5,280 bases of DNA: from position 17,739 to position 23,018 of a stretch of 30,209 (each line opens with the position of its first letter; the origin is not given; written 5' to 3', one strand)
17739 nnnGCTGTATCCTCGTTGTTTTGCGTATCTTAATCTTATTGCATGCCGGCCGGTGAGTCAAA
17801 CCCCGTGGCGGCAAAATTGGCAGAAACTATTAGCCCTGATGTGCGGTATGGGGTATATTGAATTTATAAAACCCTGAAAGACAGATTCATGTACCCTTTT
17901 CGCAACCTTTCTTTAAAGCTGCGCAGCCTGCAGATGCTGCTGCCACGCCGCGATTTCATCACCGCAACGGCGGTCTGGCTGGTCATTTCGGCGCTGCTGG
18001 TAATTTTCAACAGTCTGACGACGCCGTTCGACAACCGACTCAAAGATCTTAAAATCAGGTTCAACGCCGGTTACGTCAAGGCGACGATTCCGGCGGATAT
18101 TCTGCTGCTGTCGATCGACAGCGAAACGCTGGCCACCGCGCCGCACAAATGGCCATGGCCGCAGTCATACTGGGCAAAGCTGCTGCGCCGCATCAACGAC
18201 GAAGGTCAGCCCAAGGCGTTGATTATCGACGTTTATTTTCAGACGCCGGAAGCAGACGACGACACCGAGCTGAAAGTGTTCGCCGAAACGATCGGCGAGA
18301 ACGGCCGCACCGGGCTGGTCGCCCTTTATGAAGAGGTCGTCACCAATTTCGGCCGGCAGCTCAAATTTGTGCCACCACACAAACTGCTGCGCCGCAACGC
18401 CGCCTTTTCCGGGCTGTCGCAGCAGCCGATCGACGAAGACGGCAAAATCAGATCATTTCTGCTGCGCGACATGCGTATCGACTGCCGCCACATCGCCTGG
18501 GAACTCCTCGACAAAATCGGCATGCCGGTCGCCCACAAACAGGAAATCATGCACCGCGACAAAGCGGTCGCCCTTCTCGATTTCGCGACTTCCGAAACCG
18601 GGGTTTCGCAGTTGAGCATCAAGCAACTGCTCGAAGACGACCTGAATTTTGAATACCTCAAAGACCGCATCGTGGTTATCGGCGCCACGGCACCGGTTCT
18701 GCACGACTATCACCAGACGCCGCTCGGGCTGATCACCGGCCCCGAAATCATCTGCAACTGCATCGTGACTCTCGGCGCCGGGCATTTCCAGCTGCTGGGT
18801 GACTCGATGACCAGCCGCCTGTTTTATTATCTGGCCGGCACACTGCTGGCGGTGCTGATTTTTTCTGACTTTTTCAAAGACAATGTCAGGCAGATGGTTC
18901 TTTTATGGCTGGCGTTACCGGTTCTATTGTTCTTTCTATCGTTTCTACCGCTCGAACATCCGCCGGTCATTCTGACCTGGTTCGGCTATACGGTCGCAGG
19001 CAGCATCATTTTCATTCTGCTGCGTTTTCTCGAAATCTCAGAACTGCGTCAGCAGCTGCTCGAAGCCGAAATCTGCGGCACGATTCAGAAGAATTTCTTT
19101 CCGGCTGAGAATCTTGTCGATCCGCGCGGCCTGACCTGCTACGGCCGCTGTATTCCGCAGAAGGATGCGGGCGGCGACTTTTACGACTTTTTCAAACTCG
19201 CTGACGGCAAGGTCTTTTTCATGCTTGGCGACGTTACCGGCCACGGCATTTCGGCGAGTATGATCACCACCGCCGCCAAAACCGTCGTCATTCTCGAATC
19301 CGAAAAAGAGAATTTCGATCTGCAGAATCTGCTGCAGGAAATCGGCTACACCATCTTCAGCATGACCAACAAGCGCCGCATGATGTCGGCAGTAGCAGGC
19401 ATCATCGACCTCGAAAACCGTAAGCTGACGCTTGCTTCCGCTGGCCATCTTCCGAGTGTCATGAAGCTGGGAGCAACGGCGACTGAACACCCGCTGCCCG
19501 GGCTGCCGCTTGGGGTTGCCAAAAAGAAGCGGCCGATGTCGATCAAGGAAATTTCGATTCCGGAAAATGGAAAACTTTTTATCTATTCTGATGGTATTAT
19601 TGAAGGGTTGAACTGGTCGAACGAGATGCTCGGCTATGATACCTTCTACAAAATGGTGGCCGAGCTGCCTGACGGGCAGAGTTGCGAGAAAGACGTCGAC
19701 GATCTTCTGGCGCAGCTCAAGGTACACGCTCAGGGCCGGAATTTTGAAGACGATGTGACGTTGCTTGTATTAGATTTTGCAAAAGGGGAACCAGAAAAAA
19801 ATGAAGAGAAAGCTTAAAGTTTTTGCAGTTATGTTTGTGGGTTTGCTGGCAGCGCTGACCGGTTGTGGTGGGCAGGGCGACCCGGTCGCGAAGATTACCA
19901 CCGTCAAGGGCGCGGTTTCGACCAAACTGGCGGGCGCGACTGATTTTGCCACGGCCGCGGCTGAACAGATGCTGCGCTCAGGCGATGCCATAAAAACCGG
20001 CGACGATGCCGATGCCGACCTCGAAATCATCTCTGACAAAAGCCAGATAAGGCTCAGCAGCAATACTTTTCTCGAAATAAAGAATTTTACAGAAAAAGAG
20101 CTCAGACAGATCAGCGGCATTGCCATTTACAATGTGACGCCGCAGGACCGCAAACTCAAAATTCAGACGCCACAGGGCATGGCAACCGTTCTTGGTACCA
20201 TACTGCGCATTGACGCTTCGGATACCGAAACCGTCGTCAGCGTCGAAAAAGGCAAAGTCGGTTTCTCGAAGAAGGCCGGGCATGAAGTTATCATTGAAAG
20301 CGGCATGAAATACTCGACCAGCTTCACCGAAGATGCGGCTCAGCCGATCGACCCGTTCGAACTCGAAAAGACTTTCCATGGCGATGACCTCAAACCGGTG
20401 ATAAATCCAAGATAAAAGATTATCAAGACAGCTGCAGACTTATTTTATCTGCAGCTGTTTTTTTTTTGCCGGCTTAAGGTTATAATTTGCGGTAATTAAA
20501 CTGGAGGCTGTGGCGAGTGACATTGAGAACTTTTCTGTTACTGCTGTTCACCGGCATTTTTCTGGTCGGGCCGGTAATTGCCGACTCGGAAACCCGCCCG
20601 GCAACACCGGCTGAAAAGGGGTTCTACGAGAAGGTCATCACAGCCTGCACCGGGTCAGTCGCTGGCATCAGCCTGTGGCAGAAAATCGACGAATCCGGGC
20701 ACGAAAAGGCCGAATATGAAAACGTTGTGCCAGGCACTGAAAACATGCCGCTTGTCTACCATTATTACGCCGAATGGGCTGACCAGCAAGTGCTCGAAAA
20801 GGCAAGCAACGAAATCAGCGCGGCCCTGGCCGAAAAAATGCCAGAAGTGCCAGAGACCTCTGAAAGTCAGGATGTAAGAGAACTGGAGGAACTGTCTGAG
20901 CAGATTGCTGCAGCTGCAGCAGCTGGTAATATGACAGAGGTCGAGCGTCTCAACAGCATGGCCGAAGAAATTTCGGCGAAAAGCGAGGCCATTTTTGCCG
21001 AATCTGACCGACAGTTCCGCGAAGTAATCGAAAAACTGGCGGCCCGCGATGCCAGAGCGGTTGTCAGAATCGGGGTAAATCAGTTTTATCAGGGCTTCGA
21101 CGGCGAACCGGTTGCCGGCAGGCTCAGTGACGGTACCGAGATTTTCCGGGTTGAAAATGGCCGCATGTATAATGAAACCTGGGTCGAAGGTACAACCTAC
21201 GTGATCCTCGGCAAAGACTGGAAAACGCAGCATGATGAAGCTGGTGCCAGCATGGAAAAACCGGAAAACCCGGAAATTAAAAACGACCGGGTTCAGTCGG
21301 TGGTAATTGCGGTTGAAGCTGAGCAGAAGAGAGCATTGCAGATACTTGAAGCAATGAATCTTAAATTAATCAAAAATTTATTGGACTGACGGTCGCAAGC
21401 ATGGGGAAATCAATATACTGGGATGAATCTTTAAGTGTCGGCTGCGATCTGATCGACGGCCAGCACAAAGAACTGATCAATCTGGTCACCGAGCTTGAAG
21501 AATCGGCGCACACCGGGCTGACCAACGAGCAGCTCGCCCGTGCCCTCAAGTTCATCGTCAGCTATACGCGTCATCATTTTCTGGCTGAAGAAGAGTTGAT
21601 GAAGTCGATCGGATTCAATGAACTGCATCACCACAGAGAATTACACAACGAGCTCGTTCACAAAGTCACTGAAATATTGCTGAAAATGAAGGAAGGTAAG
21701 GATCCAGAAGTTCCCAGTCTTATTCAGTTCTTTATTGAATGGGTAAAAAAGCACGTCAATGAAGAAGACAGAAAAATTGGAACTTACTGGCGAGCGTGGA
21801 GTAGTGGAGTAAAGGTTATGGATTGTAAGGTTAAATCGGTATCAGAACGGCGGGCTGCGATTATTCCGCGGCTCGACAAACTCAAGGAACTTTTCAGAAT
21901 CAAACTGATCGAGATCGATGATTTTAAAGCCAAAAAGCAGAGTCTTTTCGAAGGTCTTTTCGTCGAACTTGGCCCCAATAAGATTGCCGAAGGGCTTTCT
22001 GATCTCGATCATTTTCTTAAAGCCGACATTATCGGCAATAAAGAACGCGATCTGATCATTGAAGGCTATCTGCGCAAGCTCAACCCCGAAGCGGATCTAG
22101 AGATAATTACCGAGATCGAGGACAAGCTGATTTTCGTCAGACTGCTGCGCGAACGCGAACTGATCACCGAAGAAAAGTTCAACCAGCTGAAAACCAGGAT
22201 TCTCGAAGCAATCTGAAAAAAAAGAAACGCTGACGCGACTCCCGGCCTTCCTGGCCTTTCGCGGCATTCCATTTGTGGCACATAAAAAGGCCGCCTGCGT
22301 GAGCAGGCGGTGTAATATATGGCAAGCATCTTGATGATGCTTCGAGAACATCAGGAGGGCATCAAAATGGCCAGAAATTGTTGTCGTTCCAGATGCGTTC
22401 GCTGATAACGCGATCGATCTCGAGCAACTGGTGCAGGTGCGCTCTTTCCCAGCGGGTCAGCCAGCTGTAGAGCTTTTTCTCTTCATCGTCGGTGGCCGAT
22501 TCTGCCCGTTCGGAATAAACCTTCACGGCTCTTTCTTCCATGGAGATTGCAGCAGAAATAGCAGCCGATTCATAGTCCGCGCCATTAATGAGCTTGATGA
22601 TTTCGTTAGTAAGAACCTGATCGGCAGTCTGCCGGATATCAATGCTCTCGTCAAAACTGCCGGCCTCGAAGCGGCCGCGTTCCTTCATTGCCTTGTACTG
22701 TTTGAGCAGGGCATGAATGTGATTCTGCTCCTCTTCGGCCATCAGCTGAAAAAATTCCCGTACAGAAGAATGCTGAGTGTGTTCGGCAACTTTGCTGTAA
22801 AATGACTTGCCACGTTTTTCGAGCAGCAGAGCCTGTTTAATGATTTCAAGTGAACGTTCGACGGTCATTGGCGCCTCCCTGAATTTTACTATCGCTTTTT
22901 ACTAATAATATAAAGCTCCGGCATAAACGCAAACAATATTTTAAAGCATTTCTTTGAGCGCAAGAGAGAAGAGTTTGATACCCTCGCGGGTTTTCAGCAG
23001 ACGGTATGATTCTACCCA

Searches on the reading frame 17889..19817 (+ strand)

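Call 69: search_protein_families(library=pfam, proteins=[window:17889-19817:+], max_evalue=0.001)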
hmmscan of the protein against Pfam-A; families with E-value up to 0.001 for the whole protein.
window:17889-19817:+ (642 aa): 2 families
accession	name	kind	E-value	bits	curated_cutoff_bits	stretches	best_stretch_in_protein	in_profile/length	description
PF07228.17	SpoIIE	-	3.4e-34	118.9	25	1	439-630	2-191/192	Stage II sporulation protein E (SpoIIE)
PF05226.16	CHASE2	-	1.2e-32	114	26.3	1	35-295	6-224/257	CHASE2 domain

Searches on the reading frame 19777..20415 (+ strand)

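Call 69: search_protein_families(library=pfam, proteins=[window:19777-20415:+], max_evalue=0.001)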
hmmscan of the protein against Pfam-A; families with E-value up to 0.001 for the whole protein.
window:19777-20415:+ (212 aa): 1 family
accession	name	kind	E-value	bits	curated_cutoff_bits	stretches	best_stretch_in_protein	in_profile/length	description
PF04773.18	FecR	-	3.4e-13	50.3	24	1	70-161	1-96/97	FecR protein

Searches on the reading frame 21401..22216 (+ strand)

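Call 70: search_protein_families(library=pfam, proteins=[window:21401-22216:+], max_evalue=0.001)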
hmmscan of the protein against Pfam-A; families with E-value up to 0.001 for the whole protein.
window:21401-22216:+ (271 aa): 1 family
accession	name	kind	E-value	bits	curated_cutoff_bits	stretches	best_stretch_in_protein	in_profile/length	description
PF01814.28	Hemerythrin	-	4.6e-15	56.6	25.3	1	16-126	4-123/127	Hemerythrin HHE cation binding domain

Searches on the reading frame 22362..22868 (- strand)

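Call 70: search_protein_families(library=pfam, proteins=[window:22362-22868:-], max_evalue=0.001)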
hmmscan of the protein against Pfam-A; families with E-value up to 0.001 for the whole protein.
window:22362-22868:- (168 aa): 2 families
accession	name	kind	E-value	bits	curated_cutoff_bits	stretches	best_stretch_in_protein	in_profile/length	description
PF02915.23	Rubrerythrin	-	3.5e-13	50.6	22.8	1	8-148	1-133/137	Rubrerythrin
PF09537.16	DUF2383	-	0.00074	20.1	30.8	0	11-119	7-106/111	Domain of unknown function (DUF2383)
